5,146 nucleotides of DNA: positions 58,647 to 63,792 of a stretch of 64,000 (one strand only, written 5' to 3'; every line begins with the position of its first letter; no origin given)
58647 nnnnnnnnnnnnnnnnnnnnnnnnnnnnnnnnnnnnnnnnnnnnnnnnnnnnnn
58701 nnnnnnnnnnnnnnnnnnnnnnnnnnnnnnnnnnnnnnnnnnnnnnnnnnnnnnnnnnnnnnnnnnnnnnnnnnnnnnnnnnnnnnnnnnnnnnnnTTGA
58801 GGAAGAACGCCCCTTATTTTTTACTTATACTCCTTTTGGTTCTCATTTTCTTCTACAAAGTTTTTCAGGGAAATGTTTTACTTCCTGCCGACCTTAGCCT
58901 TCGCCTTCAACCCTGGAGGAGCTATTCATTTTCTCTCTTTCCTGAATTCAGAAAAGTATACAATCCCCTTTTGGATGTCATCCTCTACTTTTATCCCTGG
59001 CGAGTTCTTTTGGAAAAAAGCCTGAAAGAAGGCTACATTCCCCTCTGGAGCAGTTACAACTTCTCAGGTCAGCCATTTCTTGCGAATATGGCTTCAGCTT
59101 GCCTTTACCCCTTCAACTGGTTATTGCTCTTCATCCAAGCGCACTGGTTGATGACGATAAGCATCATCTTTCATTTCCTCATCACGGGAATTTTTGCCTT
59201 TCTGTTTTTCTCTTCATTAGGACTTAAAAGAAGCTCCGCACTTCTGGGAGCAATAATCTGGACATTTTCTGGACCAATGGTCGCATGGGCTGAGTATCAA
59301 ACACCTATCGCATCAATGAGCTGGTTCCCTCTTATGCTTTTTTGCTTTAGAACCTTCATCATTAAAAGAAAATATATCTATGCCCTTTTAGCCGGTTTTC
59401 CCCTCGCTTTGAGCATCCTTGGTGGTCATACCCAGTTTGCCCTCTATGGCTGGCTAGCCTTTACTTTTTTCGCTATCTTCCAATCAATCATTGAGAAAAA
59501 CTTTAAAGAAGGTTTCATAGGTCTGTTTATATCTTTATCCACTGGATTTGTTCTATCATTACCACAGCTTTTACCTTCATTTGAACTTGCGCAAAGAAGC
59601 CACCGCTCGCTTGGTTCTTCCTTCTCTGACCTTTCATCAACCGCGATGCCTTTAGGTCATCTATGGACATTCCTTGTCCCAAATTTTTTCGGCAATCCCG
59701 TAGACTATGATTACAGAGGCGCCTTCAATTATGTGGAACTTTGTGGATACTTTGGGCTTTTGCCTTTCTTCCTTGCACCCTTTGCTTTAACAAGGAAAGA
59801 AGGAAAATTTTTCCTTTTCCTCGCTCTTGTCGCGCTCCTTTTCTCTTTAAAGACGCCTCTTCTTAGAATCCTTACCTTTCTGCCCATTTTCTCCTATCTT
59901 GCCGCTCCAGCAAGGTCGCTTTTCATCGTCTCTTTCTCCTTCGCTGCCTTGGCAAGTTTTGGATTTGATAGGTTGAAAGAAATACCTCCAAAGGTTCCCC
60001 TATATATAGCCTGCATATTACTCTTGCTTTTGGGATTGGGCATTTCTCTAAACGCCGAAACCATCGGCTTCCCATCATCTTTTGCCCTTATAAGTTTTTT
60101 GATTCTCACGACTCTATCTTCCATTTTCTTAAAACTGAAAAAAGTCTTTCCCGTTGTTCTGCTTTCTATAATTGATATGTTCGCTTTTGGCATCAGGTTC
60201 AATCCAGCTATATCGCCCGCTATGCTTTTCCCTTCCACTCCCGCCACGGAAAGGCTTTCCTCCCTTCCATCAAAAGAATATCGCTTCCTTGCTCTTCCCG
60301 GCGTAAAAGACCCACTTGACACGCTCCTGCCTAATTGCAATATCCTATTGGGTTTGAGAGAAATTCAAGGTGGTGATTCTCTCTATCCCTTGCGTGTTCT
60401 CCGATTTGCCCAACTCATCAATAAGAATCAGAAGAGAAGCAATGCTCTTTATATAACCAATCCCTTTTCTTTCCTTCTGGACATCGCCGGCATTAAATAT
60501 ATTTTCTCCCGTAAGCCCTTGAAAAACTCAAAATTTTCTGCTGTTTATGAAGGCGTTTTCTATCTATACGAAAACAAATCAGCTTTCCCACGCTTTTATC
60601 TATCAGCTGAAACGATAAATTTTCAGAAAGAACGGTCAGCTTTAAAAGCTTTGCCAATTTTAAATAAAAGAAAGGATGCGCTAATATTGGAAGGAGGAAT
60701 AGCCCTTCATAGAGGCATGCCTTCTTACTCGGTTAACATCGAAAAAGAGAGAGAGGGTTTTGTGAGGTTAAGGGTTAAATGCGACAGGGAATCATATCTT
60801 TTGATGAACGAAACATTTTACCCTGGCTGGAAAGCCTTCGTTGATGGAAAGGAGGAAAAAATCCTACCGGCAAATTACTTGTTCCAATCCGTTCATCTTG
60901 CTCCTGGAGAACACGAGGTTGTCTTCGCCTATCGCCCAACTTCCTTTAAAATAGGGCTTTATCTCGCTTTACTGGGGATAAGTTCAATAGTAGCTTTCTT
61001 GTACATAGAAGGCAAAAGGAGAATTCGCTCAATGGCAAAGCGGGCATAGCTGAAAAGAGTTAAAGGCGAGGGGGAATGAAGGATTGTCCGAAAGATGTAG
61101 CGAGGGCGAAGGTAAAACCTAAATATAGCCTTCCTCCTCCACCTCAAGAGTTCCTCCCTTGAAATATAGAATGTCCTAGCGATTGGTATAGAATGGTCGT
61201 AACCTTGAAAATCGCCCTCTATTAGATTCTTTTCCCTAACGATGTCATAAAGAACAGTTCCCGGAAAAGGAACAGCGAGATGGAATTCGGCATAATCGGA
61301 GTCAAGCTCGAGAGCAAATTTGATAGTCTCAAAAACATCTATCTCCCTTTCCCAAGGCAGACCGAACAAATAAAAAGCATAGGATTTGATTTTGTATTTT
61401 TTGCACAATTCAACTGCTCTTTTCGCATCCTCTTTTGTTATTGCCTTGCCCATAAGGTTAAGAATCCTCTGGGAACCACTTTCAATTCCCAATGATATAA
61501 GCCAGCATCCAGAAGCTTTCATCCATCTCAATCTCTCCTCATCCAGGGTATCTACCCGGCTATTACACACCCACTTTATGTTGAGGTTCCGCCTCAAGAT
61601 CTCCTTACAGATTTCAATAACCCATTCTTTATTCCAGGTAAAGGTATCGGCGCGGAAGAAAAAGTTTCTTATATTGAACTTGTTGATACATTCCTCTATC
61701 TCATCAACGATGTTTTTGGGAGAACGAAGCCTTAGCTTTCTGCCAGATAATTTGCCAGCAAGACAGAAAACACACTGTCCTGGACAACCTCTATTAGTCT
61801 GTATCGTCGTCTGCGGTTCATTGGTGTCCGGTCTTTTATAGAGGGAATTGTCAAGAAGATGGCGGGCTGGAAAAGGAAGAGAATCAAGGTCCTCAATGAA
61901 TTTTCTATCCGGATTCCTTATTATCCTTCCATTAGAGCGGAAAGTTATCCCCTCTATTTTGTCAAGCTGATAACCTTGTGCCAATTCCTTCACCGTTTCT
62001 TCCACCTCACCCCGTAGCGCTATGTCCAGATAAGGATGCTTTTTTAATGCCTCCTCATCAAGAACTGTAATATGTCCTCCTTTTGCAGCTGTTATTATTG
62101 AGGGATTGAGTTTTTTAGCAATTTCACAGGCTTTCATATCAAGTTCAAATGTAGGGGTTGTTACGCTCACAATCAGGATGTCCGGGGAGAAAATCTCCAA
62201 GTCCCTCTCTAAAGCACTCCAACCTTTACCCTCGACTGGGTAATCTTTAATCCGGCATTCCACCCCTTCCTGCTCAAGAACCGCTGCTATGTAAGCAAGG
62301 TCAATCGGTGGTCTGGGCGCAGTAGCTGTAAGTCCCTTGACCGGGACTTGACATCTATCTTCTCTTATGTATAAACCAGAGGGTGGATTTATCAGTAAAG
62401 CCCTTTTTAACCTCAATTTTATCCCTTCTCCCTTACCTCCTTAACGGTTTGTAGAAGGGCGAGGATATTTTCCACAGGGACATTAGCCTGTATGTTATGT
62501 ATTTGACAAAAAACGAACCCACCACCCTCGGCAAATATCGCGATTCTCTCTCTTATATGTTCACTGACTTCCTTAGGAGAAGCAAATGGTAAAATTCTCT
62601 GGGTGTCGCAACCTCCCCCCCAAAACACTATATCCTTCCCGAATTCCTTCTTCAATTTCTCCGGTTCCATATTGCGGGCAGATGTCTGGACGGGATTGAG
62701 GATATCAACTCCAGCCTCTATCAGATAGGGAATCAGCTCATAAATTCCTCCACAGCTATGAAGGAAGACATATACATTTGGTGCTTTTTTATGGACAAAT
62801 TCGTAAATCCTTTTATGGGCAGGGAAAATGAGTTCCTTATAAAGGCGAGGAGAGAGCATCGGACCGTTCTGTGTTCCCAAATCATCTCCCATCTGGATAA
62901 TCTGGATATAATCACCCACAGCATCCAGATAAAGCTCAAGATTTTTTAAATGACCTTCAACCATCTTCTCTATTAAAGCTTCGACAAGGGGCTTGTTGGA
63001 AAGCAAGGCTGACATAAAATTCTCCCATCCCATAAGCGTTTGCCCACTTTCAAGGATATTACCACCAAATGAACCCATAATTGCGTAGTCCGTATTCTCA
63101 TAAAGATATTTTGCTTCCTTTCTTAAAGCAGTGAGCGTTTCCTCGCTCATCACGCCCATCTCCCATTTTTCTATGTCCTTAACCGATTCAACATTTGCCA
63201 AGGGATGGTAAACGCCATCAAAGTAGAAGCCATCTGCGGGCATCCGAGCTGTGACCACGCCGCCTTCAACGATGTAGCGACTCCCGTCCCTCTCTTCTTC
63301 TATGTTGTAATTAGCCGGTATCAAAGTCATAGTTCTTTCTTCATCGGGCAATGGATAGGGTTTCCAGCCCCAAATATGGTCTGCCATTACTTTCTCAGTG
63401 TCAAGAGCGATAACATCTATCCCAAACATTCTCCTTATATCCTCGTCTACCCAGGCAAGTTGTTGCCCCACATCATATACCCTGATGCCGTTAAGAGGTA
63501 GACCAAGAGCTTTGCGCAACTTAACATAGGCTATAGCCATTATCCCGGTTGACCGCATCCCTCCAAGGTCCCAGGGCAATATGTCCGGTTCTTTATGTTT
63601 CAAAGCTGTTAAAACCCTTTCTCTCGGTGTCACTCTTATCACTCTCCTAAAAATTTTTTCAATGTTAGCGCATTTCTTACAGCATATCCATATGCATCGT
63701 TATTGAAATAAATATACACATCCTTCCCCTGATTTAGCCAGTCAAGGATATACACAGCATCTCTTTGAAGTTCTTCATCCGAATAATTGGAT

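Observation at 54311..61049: Orphan SEDS glycosyltransferase sandwiched between tandem paralogous GT-C-like membrane proteins and a YfhO-like protein, with no class B PBP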

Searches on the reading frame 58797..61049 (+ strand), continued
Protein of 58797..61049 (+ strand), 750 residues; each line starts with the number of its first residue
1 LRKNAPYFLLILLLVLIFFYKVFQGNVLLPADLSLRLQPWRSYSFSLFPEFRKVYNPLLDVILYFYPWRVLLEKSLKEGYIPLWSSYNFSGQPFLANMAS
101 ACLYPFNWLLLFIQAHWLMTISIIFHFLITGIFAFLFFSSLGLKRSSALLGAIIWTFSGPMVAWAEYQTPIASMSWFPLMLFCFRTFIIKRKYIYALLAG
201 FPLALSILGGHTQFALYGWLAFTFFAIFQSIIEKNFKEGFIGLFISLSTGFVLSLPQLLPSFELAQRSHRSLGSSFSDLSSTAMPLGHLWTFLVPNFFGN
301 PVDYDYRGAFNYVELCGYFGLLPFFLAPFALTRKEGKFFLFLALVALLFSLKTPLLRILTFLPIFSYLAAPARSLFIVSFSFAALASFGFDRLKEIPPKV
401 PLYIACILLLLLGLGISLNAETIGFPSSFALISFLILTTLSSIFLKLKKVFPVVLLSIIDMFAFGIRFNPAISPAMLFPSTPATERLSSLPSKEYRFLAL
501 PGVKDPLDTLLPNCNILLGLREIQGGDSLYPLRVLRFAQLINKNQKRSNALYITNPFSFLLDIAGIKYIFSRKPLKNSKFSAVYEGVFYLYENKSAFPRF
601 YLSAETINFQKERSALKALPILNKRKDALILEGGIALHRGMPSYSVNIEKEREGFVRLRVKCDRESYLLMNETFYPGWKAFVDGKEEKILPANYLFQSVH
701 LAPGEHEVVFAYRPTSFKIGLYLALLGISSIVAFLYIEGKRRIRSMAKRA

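Call 79: fold_search(model_id=the predicted structure, library=pdb)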
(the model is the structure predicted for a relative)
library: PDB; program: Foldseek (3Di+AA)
matches with E <= 10: 321; with E <= 0.001: 16
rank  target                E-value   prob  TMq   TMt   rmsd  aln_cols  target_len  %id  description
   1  6w98_A                4.2e-06  1.00  0.44  0.28  20.4       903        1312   11  Single-Particle Cryo-EM Structure of Arabinofuranosyltransferase AftD from Mycobacteria (released 2020-05-13)
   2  6wby                  2.3e-05  1.00  0.43  0.28  20.4       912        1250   11  Single-Particle Cryo-EM Structure of Arabinofuranosyltransferase AftD from Mycobacteria, Mutant R1389S Class 2 (released 2020-05-13)
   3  7oci_F                2.8e-05  1.00  0.39  0.44  14.1       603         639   12  Cryo-EM structure of yeast Ost6p containing oligosaccharyltransferase complex (released 2022-02-16)
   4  3wak                  6.7e-05  1.00  0.34  0.30  19.9       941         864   11  Crystal structure of the Archaeoglobus fulgidus oligosaccharyltransferase (O29867_ARCFU) in the apo form (released 2013-10-30)
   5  6ezn_F                7.9e-05  1.00  0.39  0.45  15.4       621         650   10  Cryo-EM structure of the yeast oligosaccharyltransferase (OST) complex (released 2018-01-17)
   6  8age_A                7.9e-05  1.00  0.39  0.44  12.2       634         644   11  Structure of yeast oligosaccharylransferase complex with acceptor peptide bound (released 2022-12-07)
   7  7e9s_A                7.9e-05  1.00  0.37  0.33  14.8       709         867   11  Archaeal oligosaccharyltransferase AglB from Archaeoglobus fulgidus in complex with an inhibitory peptide and a dolich (released 2021-09-08)
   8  8agc_A                8.6e-05  1.00  0.38  0.40  14.0       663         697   12  Structure of yeast oligosaccharylransferase complex with lipid-linked oligosaccharide and non-acceptor peptide bound (released 2022-12-07)
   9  6wbx                  8.6e-05  1.00  0.42  0.27  20.6       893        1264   10  Single-Particle Cryo-EM Structure of Arabinofuranosyltransferase AftD from Mycobacteria, Mutant R1389S Class 1 (released 2020-05-13)
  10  8agb_A                2.2e-04  1.00  0.39  0.45  12.0       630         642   12  Structure of yeast oligosaccharylransferase complex with lipid-linked oligosaccharide bound (released 2022-12-07)
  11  6s7o_A                2.2e-04  1.00  0.37  0.42  15.1       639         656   10  Cryo-EM structure of human oligosaccharyltransferase complex OST-A (released 2019-12-18)
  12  8b6l_I                3.2e-04  1.00  0.39  0.42  12.7       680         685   10  Subtomogram average of the human Sec61-TRAP-OSTA-translocon (released 2022-12-07)
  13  6s7t_A                3.6e-04  1.00  0.39  0.41  13.0       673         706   10  Cryo-EM structure of human oligosaccharyltransferase complex OST-B (released 2019-12-18)
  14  6gxc_A                3.8e-04  1.00  0.35  0.37  12.0       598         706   13  Bacterial oligosaccharyltransferase PglB in complex with an inhibitory peptide and a reactive lipid-linked oligosaccha (released 2018-11-14)
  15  5f15                  7.4e-04  1.00  0.41  0.53   8.8       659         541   11  Crystal Structure of ArnT from Cupriavidus metallidurans bound to Undecaprenyl phosphate (released 2016-02-17)
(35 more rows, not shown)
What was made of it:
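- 58797..61049 (+): YfhO-family GT-C glycosyltransferase (750 aa) with a periplasmic beta-sandwich domain and a C-terminal transmembrane helix. Foldseek: AftD 4e-6, OST STT3/AglB 3e-5 to 8e-5, ArnT 7e-4 (call 79).
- On YfhO family (PF09586): Foldseek matches AftD, STT3, AglB, PglB and ArnT (call 79).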

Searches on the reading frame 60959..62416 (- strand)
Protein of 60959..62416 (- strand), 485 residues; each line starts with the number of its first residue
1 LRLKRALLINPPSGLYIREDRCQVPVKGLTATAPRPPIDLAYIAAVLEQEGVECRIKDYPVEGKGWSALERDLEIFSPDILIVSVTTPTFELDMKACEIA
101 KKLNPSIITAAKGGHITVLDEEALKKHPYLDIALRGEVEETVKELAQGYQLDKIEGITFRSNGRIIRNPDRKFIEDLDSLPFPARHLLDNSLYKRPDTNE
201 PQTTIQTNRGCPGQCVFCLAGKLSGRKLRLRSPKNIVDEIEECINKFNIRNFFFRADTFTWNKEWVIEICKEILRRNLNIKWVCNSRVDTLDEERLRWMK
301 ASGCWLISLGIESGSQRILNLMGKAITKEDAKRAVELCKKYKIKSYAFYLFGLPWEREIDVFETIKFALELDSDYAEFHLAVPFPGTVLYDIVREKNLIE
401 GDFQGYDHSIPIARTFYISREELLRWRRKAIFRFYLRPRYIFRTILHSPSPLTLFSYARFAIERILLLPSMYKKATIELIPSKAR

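Call 3: search_protein_families(library=pfam, proteins=[window:60959-62416:-], max_evalue=0.01)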
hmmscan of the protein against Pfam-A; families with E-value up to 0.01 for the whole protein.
window:60959-62416:- (485 aa): 2 families
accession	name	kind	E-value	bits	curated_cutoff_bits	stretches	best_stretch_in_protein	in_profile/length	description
PF04055.27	Radical_SAM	-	4.9e-22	79.3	29.5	1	206-367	2-165/166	Radical SAM superfamily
PF02310.24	B12-binding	-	2.2e-15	57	32.1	1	35-145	12-120/121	B12 binding domain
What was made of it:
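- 60959..62416 (-): B12-binding radical SAM gene. It is convergent with the YfhO gene and overlaps its 3' end by 91 nt. It is a syntenic neighbour throughout the clade, and no functional link has been shown. Pfam B12-binding and Radical_SAM (call 3).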

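Call 4: search_protein_families(library=ncbifam, proteins=[window:60959-62416:-], max_evalue=0.01)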
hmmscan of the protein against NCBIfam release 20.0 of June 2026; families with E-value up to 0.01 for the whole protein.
window:60959-62416:- (485 aa): 36 families (the best 25 are shown)
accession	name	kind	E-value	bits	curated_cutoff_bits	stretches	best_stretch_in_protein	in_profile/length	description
TIGR03471.1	HpnJ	equivalog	7.6e-79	265.8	577.6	1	38-446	35-444/472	hopanoid biosynthesis associated radical SAM protein HpnJ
TIGR02026.1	BchE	equivalog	3.4e-64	217.5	481.35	1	34-444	19-436/497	magnesium-protoporphyrin IX monomethyl ester anaerobic oxidative cyclase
NF050148.1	rSAM_ApyD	equivalog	1.7e-40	139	750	1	77-395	74-395/645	RiPP biosynthesis radical SAM protein ApyD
TIGR04385.1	B12_rSAM_cofa1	equivalog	2e-39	136.1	450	1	37-392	20-381/438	B12 lower ligand biosynthesis radical SAM protein BzaD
NF033070.1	rSAM_AprD4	equivalog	6.9e-39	134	500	1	35-422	40-419/456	AprD4 family radical SAM diol-dehydratase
TIGR04014.1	B12_SAM_MJ_0865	equivalog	1.1e-38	133.2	360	1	68-397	29-362/434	methyl-coenzyme M reductase glutamine C-methyltransferase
TIGR04072.2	rSAM_ladder_B12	equivalog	1.2e-36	126.4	360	1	37-400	18-379/443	lipid biosynthesis B12-binding/radical SAM protein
TIGR04479.1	bcpD_PhpK_rSAM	subfamily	2e-33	115.5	600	1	140-373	186-411/504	PhpK family radical SAM P-methyltransferase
NF038361.1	rSAM_Sden_1168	equivalog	4.1e-30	104.9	575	1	98-392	162-472/560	Sden_1168 family B12-binding radical SAM P-methyltransferase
TIGR04367.1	HpnR_B12_rSAM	equivalog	8.7e-27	93.8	650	1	37-407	22-386/490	hopanoid C-3 methylase HpnR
TIGR04013.1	B12_SAM_MJ_1487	hypoth_equivalog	2.1e-23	82.8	251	2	78-246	44-195/382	TIGR04013 family B12-binding domain/radical SAM domain-containing protein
TIGR04295.1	B12_rSAM_oligo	hypoth_equivalog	1.9e-20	73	400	1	33-324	21-314/422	TIGR04295 family B12-binding domain-containing radical SAM protein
TIGR03975.1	rSAM_ocin_1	subfamily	4.8e-20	71.6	281.85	1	100-358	151-417/606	RiPP maturation radical SAM C-methyltransferase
NF033712.0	B12_rSAM_KedN5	subfamily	7.4e-20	70.7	700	1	52-241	37-234/624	KedN5 family methylcobalamin-dependent radical SAM C-methyltransferase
TIGR04190.1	B12_SAM_Ta0216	equivalog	2.7e-18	65.9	500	1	94-376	97-399/554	TIGR04190 family B12-binding domain/radical SAM domain protein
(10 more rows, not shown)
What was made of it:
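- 60959..62416 (-): HpnJ/BchE-like, but below the equivalog cutoffs (call 4).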

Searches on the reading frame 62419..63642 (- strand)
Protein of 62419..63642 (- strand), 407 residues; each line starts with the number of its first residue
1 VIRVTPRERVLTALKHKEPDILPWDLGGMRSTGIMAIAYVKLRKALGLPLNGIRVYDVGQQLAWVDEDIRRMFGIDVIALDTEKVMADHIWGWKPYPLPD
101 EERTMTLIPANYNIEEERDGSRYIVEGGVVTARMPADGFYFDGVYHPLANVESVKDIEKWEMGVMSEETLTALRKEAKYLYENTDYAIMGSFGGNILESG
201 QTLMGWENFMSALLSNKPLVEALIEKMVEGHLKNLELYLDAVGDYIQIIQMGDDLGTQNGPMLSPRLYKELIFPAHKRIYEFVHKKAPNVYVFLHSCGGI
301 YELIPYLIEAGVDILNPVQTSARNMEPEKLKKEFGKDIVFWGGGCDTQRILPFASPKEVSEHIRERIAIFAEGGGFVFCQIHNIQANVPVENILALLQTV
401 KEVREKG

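Call 3: search_protein_families(library=pfam, proteins=[window:62419-63642:-], max_evalue=0.01)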
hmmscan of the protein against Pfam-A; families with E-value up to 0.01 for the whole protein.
window:62419-63642:- (407 aa): 1 family
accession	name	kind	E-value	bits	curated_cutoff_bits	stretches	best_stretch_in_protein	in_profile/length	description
PF01208.23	URO-D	-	1.1e-24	87.5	23.9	1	151-402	99-345/346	Uroporphyrinogen decarboxylase (URO-D)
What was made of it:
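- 62419..63642 (-): URO-D/MtaA-like methyltransferase-family gene downstream of the radical SAM gene. It is a syntenic neighbour. Pfam URO-D 1e-24 (call 3).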

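Call 4: search_protein_families(library=ncbifam, proteins=[window:62419-63642:-], max_evalue=0.01)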
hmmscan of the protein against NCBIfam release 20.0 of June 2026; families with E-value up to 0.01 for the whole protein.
window:62419-63642:- (407 aa): 6 families
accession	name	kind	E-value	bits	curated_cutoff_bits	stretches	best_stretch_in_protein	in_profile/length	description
NF004889.0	PRK06252.1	subfamily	1.2e-14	54.1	244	1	152-405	103-338/340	methylcobalamin:coenzyme M methyltransferase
TIGR01463.1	mtaA_cmuA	subfamily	1e-11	44.7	235.4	1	183-403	135-338/340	MtaA/CmuA family methyltransferase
NF041608.1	methylcob_mtaseMtbA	equivalog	2.2e-08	33.6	600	1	151-377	102-319/339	methylcobamide:CoM methyltransferase MtbA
NF040654.1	MtaA_Meth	equivalog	8.3e-08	31.5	400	1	201-395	151-327/337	methylcobamide:CoM methyltransferase MtaA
TIGR01464.1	hemE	equivalog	3.4e-05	23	302.95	1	213-402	164-338/338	uroporphyrinogen decarboxylase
NF002119.0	PRK00957.1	equivalog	0.0095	15.1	258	0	281-371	183-270/306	methionine synthase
